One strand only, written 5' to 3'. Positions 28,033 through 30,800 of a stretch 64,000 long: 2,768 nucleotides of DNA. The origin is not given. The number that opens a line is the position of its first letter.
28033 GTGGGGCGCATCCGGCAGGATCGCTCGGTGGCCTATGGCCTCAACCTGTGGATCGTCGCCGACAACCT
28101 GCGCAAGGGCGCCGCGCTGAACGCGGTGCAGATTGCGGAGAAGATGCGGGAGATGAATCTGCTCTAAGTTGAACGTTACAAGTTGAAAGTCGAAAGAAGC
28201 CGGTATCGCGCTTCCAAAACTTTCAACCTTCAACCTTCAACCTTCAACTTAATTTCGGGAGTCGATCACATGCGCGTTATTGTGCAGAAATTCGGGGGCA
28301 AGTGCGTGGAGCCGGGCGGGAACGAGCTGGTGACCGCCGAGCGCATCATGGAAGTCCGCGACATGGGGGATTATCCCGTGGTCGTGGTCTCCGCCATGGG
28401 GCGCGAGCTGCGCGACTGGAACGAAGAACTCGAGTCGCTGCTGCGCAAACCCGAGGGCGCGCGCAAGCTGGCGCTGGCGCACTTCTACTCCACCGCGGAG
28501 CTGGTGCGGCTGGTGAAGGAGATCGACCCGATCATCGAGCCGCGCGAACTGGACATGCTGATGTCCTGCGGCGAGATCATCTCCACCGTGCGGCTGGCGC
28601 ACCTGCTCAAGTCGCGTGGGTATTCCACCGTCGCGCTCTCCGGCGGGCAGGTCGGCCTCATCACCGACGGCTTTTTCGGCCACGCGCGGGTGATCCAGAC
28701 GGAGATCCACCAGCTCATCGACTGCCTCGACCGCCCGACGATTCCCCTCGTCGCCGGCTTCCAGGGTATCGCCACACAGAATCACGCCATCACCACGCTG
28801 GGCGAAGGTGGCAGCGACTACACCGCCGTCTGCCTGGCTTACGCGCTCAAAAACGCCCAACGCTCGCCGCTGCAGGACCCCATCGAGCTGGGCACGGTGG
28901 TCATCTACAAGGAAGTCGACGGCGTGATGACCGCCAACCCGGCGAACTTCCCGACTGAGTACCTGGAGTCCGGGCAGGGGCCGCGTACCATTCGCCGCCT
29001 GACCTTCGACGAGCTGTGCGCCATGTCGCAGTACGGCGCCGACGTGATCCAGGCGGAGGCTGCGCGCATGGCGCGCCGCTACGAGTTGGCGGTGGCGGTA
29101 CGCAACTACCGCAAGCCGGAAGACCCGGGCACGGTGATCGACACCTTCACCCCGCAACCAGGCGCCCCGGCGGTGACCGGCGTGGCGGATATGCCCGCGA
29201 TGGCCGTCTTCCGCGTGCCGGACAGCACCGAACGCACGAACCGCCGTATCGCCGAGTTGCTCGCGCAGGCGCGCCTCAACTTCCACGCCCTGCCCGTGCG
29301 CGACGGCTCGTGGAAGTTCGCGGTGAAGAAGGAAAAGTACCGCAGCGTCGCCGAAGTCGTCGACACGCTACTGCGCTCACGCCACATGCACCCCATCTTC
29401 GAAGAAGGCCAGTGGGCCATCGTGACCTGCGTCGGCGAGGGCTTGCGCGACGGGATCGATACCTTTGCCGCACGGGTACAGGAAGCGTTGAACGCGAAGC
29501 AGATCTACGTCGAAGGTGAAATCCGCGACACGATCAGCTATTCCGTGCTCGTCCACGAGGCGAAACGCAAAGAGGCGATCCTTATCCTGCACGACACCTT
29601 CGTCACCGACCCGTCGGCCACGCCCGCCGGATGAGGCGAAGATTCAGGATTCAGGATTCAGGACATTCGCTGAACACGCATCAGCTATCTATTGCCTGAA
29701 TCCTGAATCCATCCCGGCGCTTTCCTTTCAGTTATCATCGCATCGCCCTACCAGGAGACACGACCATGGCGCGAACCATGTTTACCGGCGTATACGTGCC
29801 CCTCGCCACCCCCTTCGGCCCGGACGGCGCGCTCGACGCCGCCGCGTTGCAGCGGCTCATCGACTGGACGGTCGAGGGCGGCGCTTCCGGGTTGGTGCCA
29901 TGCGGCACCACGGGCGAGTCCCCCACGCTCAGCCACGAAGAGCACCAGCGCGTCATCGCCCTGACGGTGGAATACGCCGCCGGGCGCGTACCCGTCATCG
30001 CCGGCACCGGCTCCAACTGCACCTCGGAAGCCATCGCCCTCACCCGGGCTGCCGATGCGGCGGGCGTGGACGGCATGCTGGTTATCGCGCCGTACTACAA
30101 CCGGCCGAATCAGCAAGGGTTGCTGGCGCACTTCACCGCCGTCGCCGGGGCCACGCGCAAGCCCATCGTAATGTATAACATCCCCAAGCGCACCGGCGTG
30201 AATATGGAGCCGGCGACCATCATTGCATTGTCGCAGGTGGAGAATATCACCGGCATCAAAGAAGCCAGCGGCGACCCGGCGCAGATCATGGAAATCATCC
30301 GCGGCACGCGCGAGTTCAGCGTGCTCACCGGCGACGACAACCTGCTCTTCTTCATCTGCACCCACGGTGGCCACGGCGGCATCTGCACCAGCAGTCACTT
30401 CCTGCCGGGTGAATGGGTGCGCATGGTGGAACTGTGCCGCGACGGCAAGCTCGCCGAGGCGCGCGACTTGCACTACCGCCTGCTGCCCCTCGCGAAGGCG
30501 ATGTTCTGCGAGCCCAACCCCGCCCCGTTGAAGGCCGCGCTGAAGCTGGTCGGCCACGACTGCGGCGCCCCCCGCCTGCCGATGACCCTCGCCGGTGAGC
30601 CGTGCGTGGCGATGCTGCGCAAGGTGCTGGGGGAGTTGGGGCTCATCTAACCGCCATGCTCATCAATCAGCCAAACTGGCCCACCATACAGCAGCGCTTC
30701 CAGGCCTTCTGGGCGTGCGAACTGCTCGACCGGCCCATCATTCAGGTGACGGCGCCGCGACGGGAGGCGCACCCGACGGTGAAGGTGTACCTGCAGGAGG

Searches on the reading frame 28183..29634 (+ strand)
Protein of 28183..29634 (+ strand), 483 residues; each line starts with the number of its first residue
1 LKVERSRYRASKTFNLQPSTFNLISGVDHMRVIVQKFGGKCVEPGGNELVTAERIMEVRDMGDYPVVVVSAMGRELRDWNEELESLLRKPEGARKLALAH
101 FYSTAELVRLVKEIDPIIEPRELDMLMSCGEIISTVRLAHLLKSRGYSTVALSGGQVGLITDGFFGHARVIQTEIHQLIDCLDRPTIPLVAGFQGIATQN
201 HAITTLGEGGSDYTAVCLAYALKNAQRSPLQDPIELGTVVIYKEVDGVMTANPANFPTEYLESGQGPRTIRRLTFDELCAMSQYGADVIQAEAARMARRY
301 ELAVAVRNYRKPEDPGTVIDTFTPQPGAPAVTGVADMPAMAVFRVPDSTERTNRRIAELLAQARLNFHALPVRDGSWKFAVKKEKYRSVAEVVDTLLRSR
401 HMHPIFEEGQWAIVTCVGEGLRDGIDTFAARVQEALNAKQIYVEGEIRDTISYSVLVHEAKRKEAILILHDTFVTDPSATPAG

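Call 80: search_protein_families(library=pfam, proteins=[window:28183-29634:+], max_evalue=0.001)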
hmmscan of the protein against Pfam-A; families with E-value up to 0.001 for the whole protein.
window:28183-29634:+ (483 aa): 1 family
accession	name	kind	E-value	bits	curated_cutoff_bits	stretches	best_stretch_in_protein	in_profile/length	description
PF00696.33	AA_kinase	-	1.2e-27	97.6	24.9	1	32-308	2-234/234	Amino acid kinase family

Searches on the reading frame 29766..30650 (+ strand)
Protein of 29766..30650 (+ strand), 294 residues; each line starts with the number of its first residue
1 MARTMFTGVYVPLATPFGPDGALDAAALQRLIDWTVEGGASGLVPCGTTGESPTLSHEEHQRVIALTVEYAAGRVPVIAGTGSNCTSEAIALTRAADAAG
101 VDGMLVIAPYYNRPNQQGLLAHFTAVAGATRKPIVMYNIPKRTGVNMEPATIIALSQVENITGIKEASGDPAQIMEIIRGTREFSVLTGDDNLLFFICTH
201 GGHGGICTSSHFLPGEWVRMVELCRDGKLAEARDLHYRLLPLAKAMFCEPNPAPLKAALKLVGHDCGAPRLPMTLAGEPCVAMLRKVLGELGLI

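Call 80: search_protein_families(library=pfam, proteins=[window:29766-30650:+], max_evalue=0.001)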
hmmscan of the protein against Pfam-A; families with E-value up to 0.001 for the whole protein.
window:29766-30650:+ (294 aa): 1 family
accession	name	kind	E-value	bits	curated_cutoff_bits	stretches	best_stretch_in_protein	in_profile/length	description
PF00701.28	DHDPS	-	5.2e-88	295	22.1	1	6-277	2-275/289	Dihydrodipicolinate synthetase family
